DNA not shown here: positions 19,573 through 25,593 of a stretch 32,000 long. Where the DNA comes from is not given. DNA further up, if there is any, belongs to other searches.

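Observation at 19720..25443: Single 1907-aa ORF encoding two complete UvrA units in tandem (covalent pseudo-dimer with four ABC modules)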

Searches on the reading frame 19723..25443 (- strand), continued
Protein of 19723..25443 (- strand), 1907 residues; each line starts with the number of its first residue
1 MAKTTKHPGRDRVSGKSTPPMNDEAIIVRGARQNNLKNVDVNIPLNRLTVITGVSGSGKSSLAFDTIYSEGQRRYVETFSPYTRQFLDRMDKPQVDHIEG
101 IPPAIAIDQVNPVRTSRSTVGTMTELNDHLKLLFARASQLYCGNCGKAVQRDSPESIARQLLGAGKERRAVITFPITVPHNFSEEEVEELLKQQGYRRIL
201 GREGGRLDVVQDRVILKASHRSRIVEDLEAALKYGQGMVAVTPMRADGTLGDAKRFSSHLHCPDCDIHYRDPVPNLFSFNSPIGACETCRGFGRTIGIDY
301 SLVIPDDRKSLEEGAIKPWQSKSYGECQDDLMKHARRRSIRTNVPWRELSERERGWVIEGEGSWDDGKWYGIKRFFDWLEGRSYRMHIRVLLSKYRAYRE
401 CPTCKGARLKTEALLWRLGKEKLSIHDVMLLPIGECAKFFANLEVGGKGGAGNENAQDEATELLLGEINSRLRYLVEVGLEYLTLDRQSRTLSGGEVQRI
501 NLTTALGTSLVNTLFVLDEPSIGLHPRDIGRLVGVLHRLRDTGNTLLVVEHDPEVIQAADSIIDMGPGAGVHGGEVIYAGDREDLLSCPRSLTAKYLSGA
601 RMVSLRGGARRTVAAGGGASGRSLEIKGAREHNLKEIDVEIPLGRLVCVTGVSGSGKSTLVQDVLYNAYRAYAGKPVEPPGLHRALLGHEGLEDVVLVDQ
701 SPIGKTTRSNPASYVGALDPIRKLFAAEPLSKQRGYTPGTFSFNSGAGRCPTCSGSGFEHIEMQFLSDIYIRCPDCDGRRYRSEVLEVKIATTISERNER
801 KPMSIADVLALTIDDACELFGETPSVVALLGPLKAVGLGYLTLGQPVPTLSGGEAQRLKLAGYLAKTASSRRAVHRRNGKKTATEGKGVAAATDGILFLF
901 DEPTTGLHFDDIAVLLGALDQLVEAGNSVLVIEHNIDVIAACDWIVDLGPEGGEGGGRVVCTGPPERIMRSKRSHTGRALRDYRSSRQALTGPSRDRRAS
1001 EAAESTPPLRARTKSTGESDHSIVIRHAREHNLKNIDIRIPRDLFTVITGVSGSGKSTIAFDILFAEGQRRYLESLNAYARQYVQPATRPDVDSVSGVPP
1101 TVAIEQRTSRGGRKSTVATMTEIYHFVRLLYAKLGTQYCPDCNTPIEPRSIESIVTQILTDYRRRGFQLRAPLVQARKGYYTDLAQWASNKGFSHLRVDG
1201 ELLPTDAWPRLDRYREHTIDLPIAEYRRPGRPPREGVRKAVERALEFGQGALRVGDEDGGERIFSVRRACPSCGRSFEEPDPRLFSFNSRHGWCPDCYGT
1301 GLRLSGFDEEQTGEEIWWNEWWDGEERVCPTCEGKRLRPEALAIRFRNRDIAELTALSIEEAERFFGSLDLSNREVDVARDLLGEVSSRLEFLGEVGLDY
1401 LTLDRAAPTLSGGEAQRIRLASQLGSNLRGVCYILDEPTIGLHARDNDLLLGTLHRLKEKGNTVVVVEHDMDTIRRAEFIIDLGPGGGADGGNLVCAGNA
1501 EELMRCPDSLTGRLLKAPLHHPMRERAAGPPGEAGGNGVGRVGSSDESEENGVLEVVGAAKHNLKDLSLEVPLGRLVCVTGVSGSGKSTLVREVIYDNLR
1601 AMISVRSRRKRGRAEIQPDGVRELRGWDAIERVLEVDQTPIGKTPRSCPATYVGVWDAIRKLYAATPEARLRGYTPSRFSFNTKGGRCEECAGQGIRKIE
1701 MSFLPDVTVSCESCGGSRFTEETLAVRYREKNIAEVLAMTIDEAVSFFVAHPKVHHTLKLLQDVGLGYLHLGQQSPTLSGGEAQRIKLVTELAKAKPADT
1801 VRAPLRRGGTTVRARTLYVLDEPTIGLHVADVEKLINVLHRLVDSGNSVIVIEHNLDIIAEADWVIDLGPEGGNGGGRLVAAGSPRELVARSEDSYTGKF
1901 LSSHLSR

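Call 47: search_dna_similar(query=window:19723-25443:-, collection=plasmids, mode=protein, max_evalue=1e-50, max_rows=40)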
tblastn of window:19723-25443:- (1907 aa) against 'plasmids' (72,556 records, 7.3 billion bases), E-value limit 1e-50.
Records with a match: 917; places in all: 950; records where one place covers at least 80% of the query: 227.
Best place of each record, by identity: <60% 917.
By first word of the organism name: Ralstonia 134; Enterobacter 109; Acinetobacter 87; Klebsiella 80; Pantoea 54; Streptomyces 47; Escherichia 28; Staphylococcus 25; Enterococcus 23; Bacillus 21; and 89 more.
By predicted mobility (MOB-suite, as given by PLSDB): non-mobilizable 333; mobilizable 301; conjugative 283.
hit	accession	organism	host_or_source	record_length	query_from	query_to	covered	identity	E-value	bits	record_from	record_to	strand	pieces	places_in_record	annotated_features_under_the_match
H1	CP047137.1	Ralstonia solanacearum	Potato,Single cell,tuber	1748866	20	1907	99%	55.3%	0e+0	1967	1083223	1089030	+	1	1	uvrA: excinuclease ABC subunit UvrA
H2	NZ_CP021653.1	Ralstonia solanacearum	Solanum lycopersicum,Tomato with ...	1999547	20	1907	99%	55.2%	0e+0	1973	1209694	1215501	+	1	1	none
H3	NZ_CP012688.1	Ralstonia solanacearum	Solanum commersonii,whole organism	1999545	20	1907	99%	55.2%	0e+0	1973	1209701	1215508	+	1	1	none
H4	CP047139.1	Ralstonia solanacearum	Potato,Single cell,tuber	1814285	20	1907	99%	55.2%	0e+0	1973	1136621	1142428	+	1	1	uvrA: excinuclease ABC subunit UvrA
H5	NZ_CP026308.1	Ralstonia solanacearum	Musa sp.,pure culture,plants with Moko ...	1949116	20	1907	99%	55.2%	0e+0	1969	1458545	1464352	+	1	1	none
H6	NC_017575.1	Ralstonia solanacearum Po82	-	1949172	20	1907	99%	55.2%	0e+0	1972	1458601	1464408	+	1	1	none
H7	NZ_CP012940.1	Ralstonia solanacearum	plantain,cell culture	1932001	20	1907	99%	55.2%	0e+0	1972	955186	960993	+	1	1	none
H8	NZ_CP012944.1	Ralstonia solanacearum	Cucumis sativus,cell culture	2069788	20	1907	99%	55.2%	0e+0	1972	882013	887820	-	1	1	none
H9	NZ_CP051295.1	Ralstonia solanacearum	Plantain,cell culture,stem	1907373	20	1907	99%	55.2%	0e+0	1972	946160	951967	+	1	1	none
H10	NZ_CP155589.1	Ralstonia solanacearum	Musa sp.,cell culture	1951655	20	1907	99%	55.2%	0e+0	1972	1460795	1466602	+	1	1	none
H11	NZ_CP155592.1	Ralstonia solanacearum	Musa sp.,cell culture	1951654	20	1907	99%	55.2%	0e+0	1972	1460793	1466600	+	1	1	none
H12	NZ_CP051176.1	Ralstonia solanacearum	Whole organism,tomato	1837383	20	1907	99%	55.1%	0e+0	1962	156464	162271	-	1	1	none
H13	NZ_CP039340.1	Ralstonia pseudosolanacearum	-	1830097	10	1907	100%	54.8%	0e+0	1974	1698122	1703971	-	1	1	none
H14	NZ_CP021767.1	Ralstonia solanacearum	Solanum lycopersicum,Tomato with ...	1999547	20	1907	99%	55.0%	0e+0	1973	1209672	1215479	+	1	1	none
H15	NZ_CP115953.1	Ralstonia solanacearum CFBP2957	Solanum lycopersicum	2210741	20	1907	99%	55.0%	0e+0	1970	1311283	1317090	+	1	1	none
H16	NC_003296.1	Ralstonia pseudosolanacearum GMI1000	-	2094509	20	1907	99%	55.0%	0e+0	1967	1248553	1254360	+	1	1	none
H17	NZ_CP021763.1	Ralstonia pseudosolanacearum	Solanum lycopersicum,Tomato with ...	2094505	20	1907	99%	55.0%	0e+0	1967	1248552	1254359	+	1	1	none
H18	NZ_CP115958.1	Ralstonia pseudosolanacearum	Solanum lycopersicum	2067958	20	1907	99%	55.0%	0e+0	1967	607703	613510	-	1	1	none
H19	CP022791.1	Ralstonia solanacearum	Solanum tuberosum,single cell,Potato ...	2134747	20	1907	99%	54.9%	0e+0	1976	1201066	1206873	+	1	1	uvrA: excinuclease ABC subunit A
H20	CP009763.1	Ralstonia solanacearum OE1-1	Solanum virginianum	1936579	20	1907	99%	54.9%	0e+0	1968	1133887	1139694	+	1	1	uvrA: excinuclease ABC subunit A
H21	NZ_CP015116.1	Ralstonia pseudosolanacearum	eggplant,true culture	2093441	20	1907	99%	54.9%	0e+0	1968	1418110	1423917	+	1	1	none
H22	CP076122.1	Ralstonia solanacearum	Solanum muricatum,cell culture,stem,stem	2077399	20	1907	99%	54.9%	0e+0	1968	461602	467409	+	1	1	uvrA: excinuclease ABC subunit UvrA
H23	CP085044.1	Ralstonia solanacearum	sunflower,cell culture,stem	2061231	20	1907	99%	54.9%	0e+0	1968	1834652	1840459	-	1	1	uvrA: excinuclease ABC subunit UvrA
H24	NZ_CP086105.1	Ralstonia sp. RS650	sunflower,cell culture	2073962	20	1907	99%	54.9%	0e+0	1968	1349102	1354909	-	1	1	none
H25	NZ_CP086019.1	Ralstonia sp. RS642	sunflower,cell culture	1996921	20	1907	99%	54.9%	0e+0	1968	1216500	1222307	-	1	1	none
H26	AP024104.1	Ralstonia solanacearum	-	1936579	20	1907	99%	54.9%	0e+0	1968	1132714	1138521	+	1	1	uvrA_2: UvrABC system protein A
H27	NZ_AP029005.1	Ralstonia pseudosolanacearum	-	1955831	20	1907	99%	54.9%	0e+0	1968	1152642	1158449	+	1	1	none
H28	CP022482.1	Ralstonia solanacearum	peanut,cell culture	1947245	20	1907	99%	54.9%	0e+0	1967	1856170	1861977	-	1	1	uvrA: excinuclease ABC subunit A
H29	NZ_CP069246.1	Ralstonia pseudosolanacearum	Arachis hypogaea,tissue sample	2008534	20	1907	99%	54.9%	0e+0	1967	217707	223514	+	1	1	none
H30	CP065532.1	Ralstonia solanacearum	peanut,whole organism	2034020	20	1907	99%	54.9%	0e+0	1967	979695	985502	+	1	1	none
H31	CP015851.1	Ralstonia solanacearum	Rhizoma kaempferiae,cell culture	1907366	20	1907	99%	54.9%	0e+0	1967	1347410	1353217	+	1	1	Excinuclease ABC subunit A, dimeric form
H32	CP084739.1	Ralstonia solanacearum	sunflower,cell culture,stem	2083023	20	1907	99%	54.9%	0e+0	1967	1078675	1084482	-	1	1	uvrA: excinuclease ABC subunit UvrA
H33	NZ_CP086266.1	Ralstonia sp. RS647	sunflower,cell culture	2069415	20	1907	99%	54.9%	0e+0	1967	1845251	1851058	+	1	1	none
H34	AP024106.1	Ralstonia solanacearum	-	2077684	20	1907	99%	54.9%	0e+0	1967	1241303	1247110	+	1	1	uvrA_2: UvrABC system protein A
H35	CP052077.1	Ralstonia solanacearum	tomato,cell culture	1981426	20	1907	99%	54.9%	0e+0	1967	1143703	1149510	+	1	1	none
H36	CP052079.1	Ralstonia solanacearum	tomato,cell culture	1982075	20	1907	99%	54.9%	0e+0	1967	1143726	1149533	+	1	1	none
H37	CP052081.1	Ralstonia solanacearum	tomato,cell culture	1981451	20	1907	99%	54.9%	0e+0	1967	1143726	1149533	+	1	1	none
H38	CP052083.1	Ralstonia solanacearum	tomato,cell culture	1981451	20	1907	99%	54.9%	0e+0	1967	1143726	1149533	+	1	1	uvrA: excinuclease ABC subunit UvrA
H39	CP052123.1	Ralstonia solanacearum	tomato,cell culture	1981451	20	1907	99%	54.9%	0e+0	1967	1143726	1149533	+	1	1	uvrA: excinuclease ABC subunit UvrA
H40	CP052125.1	Ralstonia solanacearum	tomato,cell culture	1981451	20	1907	99%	54.9%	0e+0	1967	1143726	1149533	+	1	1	uvrA: excinuclease ABC subunit UvrA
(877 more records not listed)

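Call 48: get_annotated_region(hit=H26, flank=8000)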
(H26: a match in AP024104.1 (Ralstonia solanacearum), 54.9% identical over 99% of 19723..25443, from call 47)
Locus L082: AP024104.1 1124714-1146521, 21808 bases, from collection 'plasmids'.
description: Ralstonia solanacearum MAFF 301560 plasmid pMAFF301560 DNA, complete sequence
organism: Ralstonia solanacearum (NCBI taxid 305)
taxonomy: Bacteria; Pseudomonadota; Betaproteobacteria; Burkholderiales; Burkholderiaceae; Ralstonia; Ralstonia solanacearum
host: -; source: -; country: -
typing (MOB-suite, as given by PLSDB): mobilizable; relaxase MOBP
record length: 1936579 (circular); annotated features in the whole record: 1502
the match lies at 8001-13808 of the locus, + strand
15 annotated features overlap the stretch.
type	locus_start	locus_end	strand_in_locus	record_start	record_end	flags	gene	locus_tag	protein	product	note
CDS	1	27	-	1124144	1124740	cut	-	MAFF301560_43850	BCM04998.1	thiamine phosphate synthase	-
CDS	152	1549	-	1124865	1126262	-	shiA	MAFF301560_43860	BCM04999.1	MFS transporter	-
CDS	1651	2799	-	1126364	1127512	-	-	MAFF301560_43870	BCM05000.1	iron-containing alcohol dehydrogenase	-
CDS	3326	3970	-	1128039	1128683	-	-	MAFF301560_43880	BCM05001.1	hypothetical protein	-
CDS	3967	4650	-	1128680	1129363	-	-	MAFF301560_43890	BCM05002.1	hypothetical protein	-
CDS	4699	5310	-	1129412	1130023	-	-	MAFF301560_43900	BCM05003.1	cytochrome c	-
CDS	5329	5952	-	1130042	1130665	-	-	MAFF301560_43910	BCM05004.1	cytochrome-c oxidase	-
CDS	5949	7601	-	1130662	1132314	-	-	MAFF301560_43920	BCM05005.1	membrane protein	-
CDS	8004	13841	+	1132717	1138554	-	uvrA_2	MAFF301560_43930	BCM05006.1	UvrABC system protein A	-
CDS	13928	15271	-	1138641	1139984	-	dctA_3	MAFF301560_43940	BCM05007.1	C4-dicarboxylate transport protein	-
CDS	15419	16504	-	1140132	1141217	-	-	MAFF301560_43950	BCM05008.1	tartrate dehydrogenase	-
CDS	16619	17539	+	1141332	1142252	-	ttdR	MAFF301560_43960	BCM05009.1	LysR family transcriptional regulator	-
CDS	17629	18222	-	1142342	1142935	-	-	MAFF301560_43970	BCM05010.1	rhomboid family intramembrane serine protease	-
CDS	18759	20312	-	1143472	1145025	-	-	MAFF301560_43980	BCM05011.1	hypothetical protein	-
CDS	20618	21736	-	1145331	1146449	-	-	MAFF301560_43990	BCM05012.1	hypothetical protein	-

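Call 49: get_annotated_region(hit=H31, flank=8000)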
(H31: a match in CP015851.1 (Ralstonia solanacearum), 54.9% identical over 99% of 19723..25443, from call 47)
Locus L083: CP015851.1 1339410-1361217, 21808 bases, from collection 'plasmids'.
description: Ralstonia solanacearum strain YC40-M plasmid, complete sequence
organism: Ralstonia solanacearum (NCBI taxid 305)
taxonomy: Bacteria; Pseudomonadota; Betaproteobacteria; Burkholderiales; Burkholderiaceae; Ralstonia; Ralstonia solanacearum
host: -; source: Rhizoma kaempferiae,cell culture; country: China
typing (MOB-suite, as given by PLSDB): mobilizable; relaxase MOBP
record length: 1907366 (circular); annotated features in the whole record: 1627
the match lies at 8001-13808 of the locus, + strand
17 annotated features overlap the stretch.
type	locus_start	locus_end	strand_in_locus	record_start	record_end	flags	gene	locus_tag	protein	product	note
CDS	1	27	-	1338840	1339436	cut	-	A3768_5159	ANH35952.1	thiamine-phosphate pyrophosphorylase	-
CDS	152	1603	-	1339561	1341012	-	-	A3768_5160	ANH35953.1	transporter transmembrane protein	-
CDS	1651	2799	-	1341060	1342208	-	-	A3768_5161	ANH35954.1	4-hydroxybutyrate dehydrogenase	-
CDS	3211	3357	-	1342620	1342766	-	-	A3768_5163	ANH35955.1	hypothetical protein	-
CDS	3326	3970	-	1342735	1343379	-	-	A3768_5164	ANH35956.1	hypothetical protein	-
CDS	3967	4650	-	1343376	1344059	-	-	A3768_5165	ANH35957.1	hypothetical protein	-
CDS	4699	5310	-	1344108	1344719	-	-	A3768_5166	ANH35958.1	Copper-containing nitrite reductase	-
CDS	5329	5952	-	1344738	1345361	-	-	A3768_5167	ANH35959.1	Cytochrome c oxidase subunit CcoO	-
CDS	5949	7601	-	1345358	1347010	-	-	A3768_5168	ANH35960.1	membrane protein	-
CDS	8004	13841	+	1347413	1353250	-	-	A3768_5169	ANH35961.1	Excinuclease ABC subunit A, dimeric form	-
CDS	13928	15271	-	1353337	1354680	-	-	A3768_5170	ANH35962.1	C4-dicarboxylate ABC transporter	-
CDS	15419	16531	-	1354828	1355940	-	-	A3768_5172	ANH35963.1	Tartrate dehydrogenase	-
CDS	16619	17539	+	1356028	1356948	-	-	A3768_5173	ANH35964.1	Positive regulator of Tartrate dehydrogenase/decarboxylase/D-malic enzyme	-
CDS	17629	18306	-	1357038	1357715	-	-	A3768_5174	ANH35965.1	Integral membrane protein (Rhomboid family)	-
CDS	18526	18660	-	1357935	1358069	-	-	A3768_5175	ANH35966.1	hypothetical protein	-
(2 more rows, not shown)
